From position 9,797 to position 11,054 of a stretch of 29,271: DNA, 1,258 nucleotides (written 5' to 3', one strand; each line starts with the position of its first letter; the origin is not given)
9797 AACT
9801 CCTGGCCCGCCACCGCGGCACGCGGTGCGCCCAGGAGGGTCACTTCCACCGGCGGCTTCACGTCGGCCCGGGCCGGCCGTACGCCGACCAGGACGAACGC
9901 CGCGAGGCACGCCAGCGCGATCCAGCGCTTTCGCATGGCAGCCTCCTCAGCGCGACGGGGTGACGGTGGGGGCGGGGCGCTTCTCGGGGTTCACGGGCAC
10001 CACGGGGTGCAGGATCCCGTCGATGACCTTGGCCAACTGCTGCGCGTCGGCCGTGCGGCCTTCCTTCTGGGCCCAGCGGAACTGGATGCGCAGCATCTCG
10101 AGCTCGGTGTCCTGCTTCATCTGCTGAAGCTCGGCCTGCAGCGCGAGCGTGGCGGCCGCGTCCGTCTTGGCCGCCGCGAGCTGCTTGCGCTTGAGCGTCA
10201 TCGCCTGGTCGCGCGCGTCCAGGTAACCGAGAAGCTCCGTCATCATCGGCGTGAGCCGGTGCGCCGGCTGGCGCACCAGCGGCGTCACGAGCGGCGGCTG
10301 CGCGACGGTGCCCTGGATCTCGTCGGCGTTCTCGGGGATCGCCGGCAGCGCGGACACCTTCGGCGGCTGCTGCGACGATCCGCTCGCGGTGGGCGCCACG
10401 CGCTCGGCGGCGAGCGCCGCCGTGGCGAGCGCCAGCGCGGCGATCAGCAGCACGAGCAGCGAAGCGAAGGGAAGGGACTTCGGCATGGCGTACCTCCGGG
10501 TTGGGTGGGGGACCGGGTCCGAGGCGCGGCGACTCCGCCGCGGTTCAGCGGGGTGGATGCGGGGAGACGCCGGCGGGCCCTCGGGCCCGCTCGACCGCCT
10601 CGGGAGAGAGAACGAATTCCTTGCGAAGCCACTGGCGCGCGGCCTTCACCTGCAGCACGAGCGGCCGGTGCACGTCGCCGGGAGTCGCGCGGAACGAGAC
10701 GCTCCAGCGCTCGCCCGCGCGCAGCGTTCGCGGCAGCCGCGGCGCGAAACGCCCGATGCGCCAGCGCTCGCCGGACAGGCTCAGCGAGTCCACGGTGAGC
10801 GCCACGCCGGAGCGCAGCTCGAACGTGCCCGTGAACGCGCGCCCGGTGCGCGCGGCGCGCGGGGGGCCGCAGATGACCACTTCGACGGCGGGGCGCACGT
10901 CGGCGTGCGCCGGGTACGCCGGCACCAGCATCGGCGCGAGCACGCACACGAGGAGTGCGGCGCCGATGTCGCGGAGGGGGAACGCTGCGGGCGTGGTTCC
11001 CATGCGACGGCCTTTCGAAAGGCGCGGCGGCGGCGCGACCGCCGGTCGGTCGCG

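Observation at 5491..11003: Three-gene secreted module: standalone paralog of the protease N-terminal domain, a helical periplasmic protein, and a giant T9SS-tagged metalloprotease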

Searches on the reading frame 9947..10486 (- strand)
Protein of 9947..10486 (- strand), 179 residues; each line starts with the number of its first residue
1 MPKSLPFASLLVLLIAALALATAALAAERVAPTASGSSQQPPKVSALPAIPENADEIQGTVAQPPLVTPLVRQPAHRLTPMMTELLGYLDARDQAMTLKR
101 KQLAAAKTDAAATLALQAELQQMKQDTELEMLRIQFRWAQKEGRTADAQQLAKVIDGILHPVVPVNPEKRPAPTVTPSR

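Call 4: search_protein_families(library=pfam, proteins=[window:9947-10486:-], max_evalue=1)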
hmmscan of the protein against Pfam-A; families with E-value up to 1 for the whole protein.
window:9947-10486:- (179 aa): 0 families

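Call 5: search_protein_families(library=ncbifam, proteins=[window:9947-10486:-], max_evalue=1)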
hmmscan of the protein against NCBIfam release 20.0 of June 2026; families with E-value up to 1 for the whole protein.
window:9947-10486:- (179 aa): 2 families
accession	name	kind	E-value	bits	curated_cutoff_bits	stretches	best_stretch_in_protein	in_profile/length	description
TIGR01720.1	NRPS-para261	subfamily_domain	0.023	14.6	74.2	1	86-178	51-140/155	non-ribosomal peptide synthase domain TIGR01720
NF010513.0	PRK13922.12-3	equivalog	0.026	13.9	380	1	76-126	70-119/305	rod shape-determining protein MreC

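Call 26: find_homologous_proteins(query=A3, max_evalue=0.001)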
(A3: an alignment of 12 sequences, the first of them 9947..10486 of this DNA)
Query A3 (12 sequences) (179 aa, profile of the alignment): 18 proteins with E <= 0.001 among 8000 candidates.
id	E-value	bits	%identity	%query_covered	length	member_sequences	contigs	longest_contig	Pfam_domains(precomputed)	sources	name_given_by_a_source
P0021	8.3e-52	194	26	94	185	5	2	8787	-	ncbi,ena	-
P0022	4.5e-47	179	100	100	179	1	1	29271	-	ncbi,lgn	-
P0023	6.0e-47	179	28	83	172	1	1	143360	-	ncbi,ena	-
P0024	2.2e-45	173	34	95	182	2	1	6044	-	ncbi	-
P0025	2.2e-43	167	90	100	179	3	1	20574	-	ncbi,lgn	-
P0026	2.5e-41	160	32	54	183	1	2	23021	-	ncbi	-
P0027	1.4e-39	155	27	93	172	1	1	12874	-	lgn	-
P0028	5.5e-39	153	29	93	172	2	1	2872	-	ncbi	-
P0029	9.3e-39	152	34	37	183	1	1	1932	-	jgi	jgi:hypothetical protein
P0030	6.0e-38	149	28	79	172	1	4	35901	-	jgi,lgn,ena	jgi:molecular chaperone GrpE (heat shock protein)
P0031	9.8e-38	148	28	72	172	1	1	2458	-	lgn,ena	-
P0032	1.6e-37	148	29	94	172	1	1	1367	-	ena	-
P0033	3.7e-37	147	65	82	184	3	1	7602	-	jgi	jgi:hypothetical protein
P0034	4.4e-36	143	27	93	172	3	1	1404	-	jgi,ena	-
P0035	5.7e-35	139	30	75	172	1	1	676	-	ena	-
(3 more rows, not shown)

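Call 27: search_protein_families(library=pfam, alignment_id=A3, max_evalue=1)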
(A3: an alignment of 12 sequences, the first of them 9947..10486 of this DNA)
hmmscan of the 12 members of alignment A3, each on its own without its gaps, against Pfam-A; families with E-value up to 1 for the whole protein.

A. member 1, window:9947-10486:- (179 aa): 0 families

B. families by the number of members that match (of 12 scanned): 10 families
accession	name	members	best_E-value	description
PF08424.15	NRDE-2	2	0.00015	NRDE-2, necessary for RNA interference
PF14257.11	DUF4349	1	0.024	Domain of unknown function (DUF4349)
PF00767.23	Poty_coat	1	0.041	Potyvirus coat protein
PF02287.20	Dehydratase_SU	1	0.064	Dehydratase small subunit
PF11276.14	DUF3078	1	0.091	Protein of unknown function (DUF3078)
PF14198.11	TnpV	1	0.1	Transposon-encoded protein TnpV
PF00973.24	Paramyxo_ncap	1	0.11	Paramyxovirus nucleocapsid protein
PF24671.2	DRC7_C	1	0.16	Dynein regulatory complex subunit 7 C-terminal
PF03463.20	eRF1_1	1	0.3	eRF1 domain 1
PF23379.1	DUF7096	1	0.39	Domain of unknown function (DUF7096)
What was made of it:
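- None of 12 family members hits the LTXXQ/CpxP, Metal_resist or OmpH Pfam models (calls 4, 27).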

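Call 28: search_solved_structures(query=A3, max_evalue=10)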
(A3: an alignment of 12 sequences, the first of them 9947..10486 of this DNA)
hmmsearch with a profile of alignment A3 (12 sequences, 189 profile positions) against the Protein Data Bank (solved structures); distinct sequences matched with E-value up to 10: 9.
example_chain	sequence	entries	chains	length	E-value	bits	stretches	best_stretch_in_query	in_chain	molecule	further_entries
6z9m_A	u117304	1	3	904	0.24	15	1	11-110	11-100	Envelope glycoprotein B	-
9dd6_E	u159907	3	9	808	0.26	14.9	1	11-110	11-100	Glycoprotein B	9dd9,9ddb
9dd8_A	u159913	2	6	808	0.26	14.9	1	11-110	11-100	Glycoprotein B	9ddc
9q9l_A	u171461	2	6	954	0.26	14.9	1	11-110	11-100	Glycoprotein B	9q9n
9dd7_E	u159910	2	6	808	0.26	14.9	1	11-110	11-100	Glycoprotein B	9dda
6l4u_1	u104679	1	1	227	0.31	14.6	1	12-81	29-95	Fucoxanthin chlorophyll a/c-binding protein Lhcr15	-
9cce_A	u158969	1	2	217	0.34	14.5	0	147-181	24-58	DYNA_1b7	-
9ccf_A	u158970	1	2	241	0.49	14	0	147-181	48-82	DA7_2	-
7ew6_F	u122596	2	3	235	7.7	10.1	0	17-134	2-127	Photosystem I reaction center subunit III, chloroplastic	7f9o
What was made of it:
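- The profile finds no PDB sequence match (call 28).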

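Call 41: predict_structure(alignment_id=A4)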
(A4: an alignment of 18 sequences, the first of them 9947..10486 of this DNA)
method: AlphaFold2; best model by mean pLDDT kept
length: 179 residues; sequences in the alignment: 18
mean_pLDDT: 70.4   pTM: 0.49
mean pLDDT of the five models: 70.4, 70.4, 69.3, 68.5, 66.4
residues with pLDDT >= 90: 77; 70-90: 11; 50-70: 33; < 50: 58
segments of 3 or more residues with pLDDT < 50: 1-4, 8-48, 58-66
pLDDT, mean of each block of 10 residues (from residue 1): 48 44 40 40 47 51 48 67 94 95 91 95 96 97 95 94 69 58
secondary structure, 60 per line:
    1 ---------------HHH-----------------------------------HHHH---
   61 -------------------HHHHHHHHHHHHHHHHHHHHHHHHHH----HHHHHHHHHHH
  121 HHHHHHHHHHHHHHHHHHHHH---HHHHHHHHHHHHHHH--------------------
elements in order: H54-57 H80-105 H110-141 H145-159
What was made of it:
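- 9947..10486 (-): Gene B: a 179-aa exported protein. It has a signal peptide of about 27 aa, then a disordered Pro/Ala-rich arm carrying a conserved (L)PEN-x-AEI motif. A three-helix bundle spans residues 80-159 (nt 10010-10249). A conserved extended tail P-x8-R-P-A-P covers residues 160-179. The AlphaFold2 model has pLDDT above 90 for residues 80-159 (call 41).
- On Spy/CpxP/ZraP periplasmic chaperones (for B): The model is a three-helix bundle (call 41).
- B is an exported, all-helical protein rich in Q, K, E and A (call 41).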

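Call 45: fold_search(model_id=the predicted structure, library=pdb)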
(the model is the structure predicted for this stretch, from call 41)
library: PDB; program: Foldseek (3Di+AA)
matches with E <= 10: 138; with E <= 0.001: 0
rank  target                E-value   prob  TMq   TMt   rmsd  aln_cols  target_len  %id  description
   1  8xyv_B                3.0e-01  0.96  0.29  0.49   5.5        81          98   16  De novo designed protein 0705-5 (released 2024-10-02)
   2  7qnl                  5.9e-01  0.98  0.34  0.26   2.4        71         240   20  LOV2-DARPIN FUSION - D4_DeltaLOV (released 2023-07-05)
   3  7ena_g                6.3e-01  0.25  0.23  0.25  25.4       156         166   18  TFIID-based PIC-Mediator holo-complex in pre-assembled state (pre-hPIC-MED) (released 2021-05-26)
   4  9e78_0Y               1.8e+00  0.06  0.15  0.13  37.2       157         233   14  48-nm repeat of the Leishmania tarentolae doublet microtubule (released 2025-03-12)
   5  9e78_0Z               2.1e+00  0.05  0.15  0.13  37.1       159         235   14  48-nm repeat of the Leishmania tarentolae doublet microtubule (released 2025-03-12)
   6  7tt6_D                2.3e+00  0.30  0.21  0.26  14.8        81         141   15  BamABCDE bound to substrate EspP in the intermediate-open EspP state (released 2022-03-30)
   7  7oco_C                2.3e+00  0.23  0.34  0.40  17.0       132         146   18  Hepatitis B core protein -low secretion phenotype L60V (released 2021-05-26)
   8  6jcx_D                2.3e+00  0.12  0.16  0.04  12.1        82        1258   22  Mycobacterium tuberculosis transcription initiation complex with ECF sigma factor sigma H and 6nt RNA (released 2019-05-29)
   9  6ee8_D                2.3e+00  0.12  0.16  0.04  12.2        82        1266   22  Mycobacterium tuberculosis RNAP promoter unwinding intermediate complex with RbpA/CarD and AP3 promoter (released 2018-11-21)
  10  6tye_D                2.8e+00  0.11  0.16  0.04  12.1        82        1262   22  Crystal structure of MTB sigma L transcription initiation complex with 5 nt long RNA primer (released 2020-03-11)
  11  8e8m_D                2.8e+00  0.10  0.16  0.04   9.3        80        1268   21  Mycobacterium tuberculosis RNAP paused elongation complex (released 2023-03-22)
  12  6c04_D                3.0e+00  0.54  0.29  0.04   2.7        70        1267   21  Mtb RNAP Holo/RbpA/double fork DNA -closed clamp (released 2018-03-28)
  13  5n9j_V                3.0e+00  0.18  0.23  0.39  15.9       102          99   13  Core Mediator of transcriptional regulation (released 2017-05-17)
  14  3lsq_A                3.0e+00  0.18  0.22  0.10   8.1        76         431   18  Trypanosoma brucei seryl-tRNA synthetase (released 2010-03-02)
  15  5lbm_C                3.2e+00  0.60  0.36  0.65   3.2        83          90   14  The asymmetric tetrameric structure of the formaldehyde sensing transcriptional repressor FrmR from Escherichia coli (released 2016-12-21)
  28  3lay_G                4.1e+00  0.30  0.25  0.54   6.3        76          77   18  Alpha-Helical barrel formed by the decamer of the zinc resistance-associated protein (STM4172) from Salmonella enteric (released 2010-01-19)
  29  3lay_A                4.1e+00  0.28  0.25  0.52   6.2        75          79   17  Alpha-Helical barrel formed by the decamer of the zinc resistance-associated protein (STM4172) from Salmonella enteric (released 2010-01-19)
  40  3lay_H                4.9e+00  0.18  0.25  0.52   7.2        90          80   18  Alpha-Helical barrel formed by the decamer of the zinc resistance-associated protein (STM4172) from Salmonella enteric (released 2010-01-19)
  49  3lay_F                5.5e+00  0.23  0.25  0.54   6.5        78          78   18  Alpha-Helical barrel formed by the decamer of the zinc resistance-associated protein (STM4172) from Salmonella enteric (released 2010-01-19)
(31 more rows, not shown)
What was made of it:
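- ZraP (3lay) appears in the Foldseek list (call 45).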

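Call 88: search_protein_families(library=ncbifam, alignment_id=A3, max_evalue=1)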
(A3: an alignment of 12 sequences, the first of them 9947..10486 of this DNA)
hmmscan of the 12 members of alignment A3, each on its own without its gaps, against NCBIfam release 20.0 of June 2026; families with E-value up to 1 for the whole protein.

A. member 1, window:9947-10486:- (179 aa): 2 families
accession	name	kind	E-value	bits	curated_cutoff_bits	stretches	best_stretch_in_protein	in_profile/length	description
TIGR01720.1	NRPS-para261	subfamily_domain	0.023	14.6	74.2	1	86-178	51-140/155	non-ribosomal peptide synthase domain TIGR01720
NF010513.0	PRK13922.12-3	equivalog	0.026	13.9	380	1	76-126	70-119/305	rod shape-determining protein MreC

B. families by the number of members that match (of 12 scanned): 12 families
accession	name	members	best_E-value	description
NF033902.0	iso_D2_wall_anc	1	0.02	SpaH/EbpB family LPXTG-anchored major pilin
TIGR01720.1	NRPS-para261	1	0.023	non-ribosomal peptide synthase domain TIGR01720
NF010513.0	PRK13922.12-3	1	0.026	rod shape-determining protein MreC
NF049847.1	FtsL_COG5462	1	0.055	cell division protein FtsL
NF033859.1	SMEK_N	1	0.062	SMEK domain-containing protein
NF041580.1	DidA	1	0.063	DNA damage-induced SOS-independent cell division inhibitor A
NF033885.1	conj_TraP_IncI1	1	0.14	conjugal transfer protein TraP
NF007435.0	PRK09981.1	1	0.17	DUF406 domain-containing protein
NF000440.2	blaTHIN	1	0.31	THIN family subclass B3 metallo-beta-lactamase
TIGR02606.1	antidote_CC2985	1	0.35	type II toxin-antitoxin system ParD family antitoxin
TIGR03348.1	VI_IcmF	1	0.68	type VI secretion system membrane subunit TssM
TIGR03593.1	yidC_nterm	1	0.91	membrane protein insertase YidC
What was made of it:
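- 9947..10486 (-): No Pfam, NCBIfam or PDB match (calls 4, 5, 27, 28, 88).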

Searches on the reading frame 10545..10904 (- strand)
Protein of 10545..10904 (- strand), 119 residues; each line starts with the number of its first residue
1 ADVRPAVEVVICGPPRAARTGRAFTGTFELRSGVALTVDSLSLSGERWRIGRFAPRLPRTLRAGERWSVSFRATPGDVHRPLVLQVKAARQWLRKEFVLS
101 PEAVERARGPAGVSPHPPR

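Call 38: search_solved_structures(query=A5, max_evalue=10)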
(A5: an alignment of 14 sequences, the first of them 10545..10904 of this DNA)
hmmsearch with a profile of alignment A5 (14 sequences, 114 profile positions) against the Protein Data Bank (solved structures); distinct sequences matched with E-value up to 10: 9.
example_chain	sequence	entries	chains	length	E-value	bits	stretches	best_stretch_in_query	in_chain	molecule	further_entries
1kv3_A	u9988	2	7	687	0.016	18.4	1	8-92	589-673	Protein-glutamine gamma-glutamyltransferase | Transglutaminase 2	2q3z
6kzb_A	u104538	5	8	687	0.055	16.6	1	8-92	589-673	Protein-glutamine gamma-glutamyltransferase 2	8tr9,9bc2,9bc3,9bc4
4pyg_A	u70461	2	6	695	0.056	16.6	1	8-92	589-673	Protein-glutamine gamma-glutamyltransferase 2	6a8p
3s3j_A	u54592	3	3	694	0.056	16.6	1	8-92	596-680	Protein-glutamine gamma-glutamyltransferase 2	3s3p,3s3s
3ly6_A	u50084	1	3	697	0.056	16.6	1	8-92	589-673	Protein-glutamine gamma-glutamyltransferase 2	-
30uc_A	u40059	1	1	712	0.059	16.5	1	8-92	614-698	Protein-glutamine gamma-glutamyltransferase 2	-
7rh5_D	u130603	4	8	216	0.66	13.2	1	16-65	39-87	Superoxide dismutase [Cu-Zn]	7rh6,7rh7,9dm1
6adq_Y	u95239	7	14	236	0.74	13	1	16-65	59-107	Superoxide dismutase [Cu-Zn]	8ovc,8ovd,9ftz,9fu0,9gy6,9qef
2if7_A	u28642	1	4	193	0.98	12.6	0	27-96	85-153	SLAM family member 6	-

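Call 49: search_protein_representatives(alignment_id=A5)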
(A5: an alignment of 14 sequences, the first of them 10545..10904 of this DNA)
Query: 14 sequences, 114 profile positions. Proteins with E-value up to 0.001 (for the whole library): 351; up to 1e-10: 204; up to 1e-30: 3. The best 150 are listed.
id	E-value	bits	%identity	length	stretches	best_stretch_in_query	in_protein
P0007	4.6e-35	136.2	-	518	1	1-114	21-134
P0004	8.6e-32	125.6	-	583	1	2-114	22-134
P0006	6.0e-31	122.9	-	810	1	1-114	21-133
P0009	5.5e-30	119.8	-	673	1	1-114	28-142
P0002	8.2e-30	119.3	-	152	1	2-113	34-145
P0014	8.8e-29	115.9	-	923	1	1-112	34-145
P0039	2.0e-26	108.3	-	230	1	1-111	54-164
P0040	3.5e-26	107.5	-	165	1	2-114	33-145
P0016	5.4e-26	106.9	-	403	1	1-111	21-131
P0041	2.3e-25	104.9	-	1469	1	1-112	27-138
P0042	7.5e-25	103.3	-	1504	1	2-113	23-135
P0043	9.7e-25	102.9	-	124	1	2-114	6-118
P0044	1.9e-24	102.0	-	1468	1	1-114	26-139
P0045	2.1e-24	101.8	-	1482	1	1-114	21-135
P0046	2.2e-24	101.8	-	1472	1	2-114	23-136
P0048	4.9e-24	100.6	-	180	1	2-113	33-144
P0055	4.0e-21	91.2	-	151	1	2-114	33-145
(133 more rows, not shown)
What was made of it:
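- The profile search finds 351 clusters, almost all with the domain at residues ~20-160 of proteins of 1400-1800 aa (call 49).
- Tried and rejected: The exhaustive profile search was needed to find them (call 49).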

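Call 51: find_encoding_contigs(protein=P0055, flank=8000, max_places=3)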
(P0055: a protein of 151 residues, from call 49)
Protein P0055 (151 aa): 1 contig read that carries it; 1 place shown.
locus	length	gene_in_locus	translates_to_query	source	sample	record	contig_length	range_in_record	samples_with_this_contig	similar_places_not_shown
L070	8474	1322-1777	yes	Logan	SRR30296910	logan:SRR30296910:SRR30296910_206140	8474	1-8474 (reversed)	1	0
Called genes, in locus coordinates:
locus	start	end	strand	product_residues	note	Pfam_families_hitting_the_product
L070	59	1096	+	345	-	PF01266:DAO (faint), PF03486:HI0933_like (faint), PF07992:Pyr_redox_2, PF12831:FAD_oxidored (weak), PF13450:NAD_binding_8 (faint), PF13738:Pyr_redox_3, PF13434:Lys_Orn_oxgnase (weak), PF00070:Pyr_redox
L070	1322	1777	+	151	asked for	-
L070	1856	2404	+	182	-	-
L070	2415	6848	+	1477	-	PF13860:FlgD_ig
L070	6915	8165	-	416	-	PF05343:Peptidase_M42 (faint), PF01546:Peptidase_M20, PF07687:M20_dimer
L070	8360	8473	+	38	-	?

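Call 52: find_encoding_contigs(protein=P0040, flank=8000, max_places=3)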
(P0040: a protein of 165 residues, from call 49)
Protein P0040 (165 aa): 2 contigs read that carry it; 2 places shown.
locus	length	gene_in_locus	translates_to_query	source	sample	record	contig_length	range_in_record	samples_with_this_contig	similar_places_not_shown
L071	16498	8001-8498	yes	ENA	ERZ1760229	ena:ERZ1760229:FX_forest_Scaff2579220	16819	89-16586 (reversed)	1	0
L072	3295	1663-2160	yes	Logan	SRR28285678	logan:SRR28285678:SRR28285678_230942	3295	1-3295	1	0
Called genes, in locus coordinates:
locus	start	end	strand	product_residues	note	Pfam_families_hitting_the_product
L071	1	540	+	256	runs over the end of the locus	?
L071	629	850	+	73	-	PF15919:HicB_lk_antitox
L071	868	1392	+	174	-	PF13302:Acetyltransf_3, PF00583:Acetyltransf_1, PF08445:FR47 (faint)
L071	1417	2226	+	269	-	PF13714:PEP_mutase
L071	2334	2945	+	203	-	-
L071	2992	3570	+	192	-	PF00293:NUDIX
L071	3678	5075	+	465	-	PF00282:Pyridoxal_deC, PF00266:Aminotran_5 (weak)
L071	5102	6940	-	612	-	PF20142:Scaffold, PF01471:PG_binding_1, PF03734:YkuD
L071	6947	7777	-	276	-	PF01435:Peptidase_M48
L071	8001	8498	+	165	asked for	-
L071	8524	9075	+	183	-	-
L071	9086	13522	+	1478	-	PF07705:CARDB (faint), PF13860:FlgD_ig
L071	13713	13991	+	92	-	PF01197:Ribosomal_L31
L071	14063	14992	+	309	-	PF07136:DUF1385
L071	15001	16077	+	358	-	PF03462:PCRF, PF00472:RF-1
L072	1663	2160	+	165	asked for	-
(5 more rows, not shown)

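Call 53: find_encoding_contigs(protein=P0048, flank=8000, max_places=3)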
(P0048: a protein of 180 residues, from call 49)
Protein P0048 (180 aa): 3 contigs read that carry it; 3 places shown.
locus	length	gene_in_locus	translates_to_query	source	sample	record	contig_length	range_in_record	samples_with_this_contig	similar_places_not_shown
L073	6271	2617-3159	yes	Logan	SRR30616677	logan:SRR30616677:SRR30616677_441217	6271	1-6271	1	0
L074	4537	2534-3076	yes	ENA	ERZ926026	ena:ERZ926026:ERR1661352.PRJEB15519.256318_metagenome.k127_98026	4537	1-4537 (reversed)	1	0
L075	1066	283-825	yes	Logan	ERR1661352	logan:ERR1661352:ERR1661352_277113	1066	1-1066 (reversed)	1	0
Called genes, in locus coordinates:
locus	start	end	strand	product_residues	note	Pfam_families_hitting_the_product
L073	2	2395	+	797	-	?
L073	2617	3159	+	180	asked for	-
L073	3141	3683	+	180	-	-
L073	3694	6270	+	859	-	?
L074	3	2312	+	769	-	?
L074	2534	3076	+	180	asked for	-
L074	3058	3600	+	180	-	-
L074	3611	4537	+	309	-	?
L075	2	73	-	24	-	?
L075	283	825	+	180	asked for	-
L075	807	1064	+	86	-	?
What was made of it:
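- Tried and rejected: I rejected it when A-B-C turned up in three further contexts (calls 51-53).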
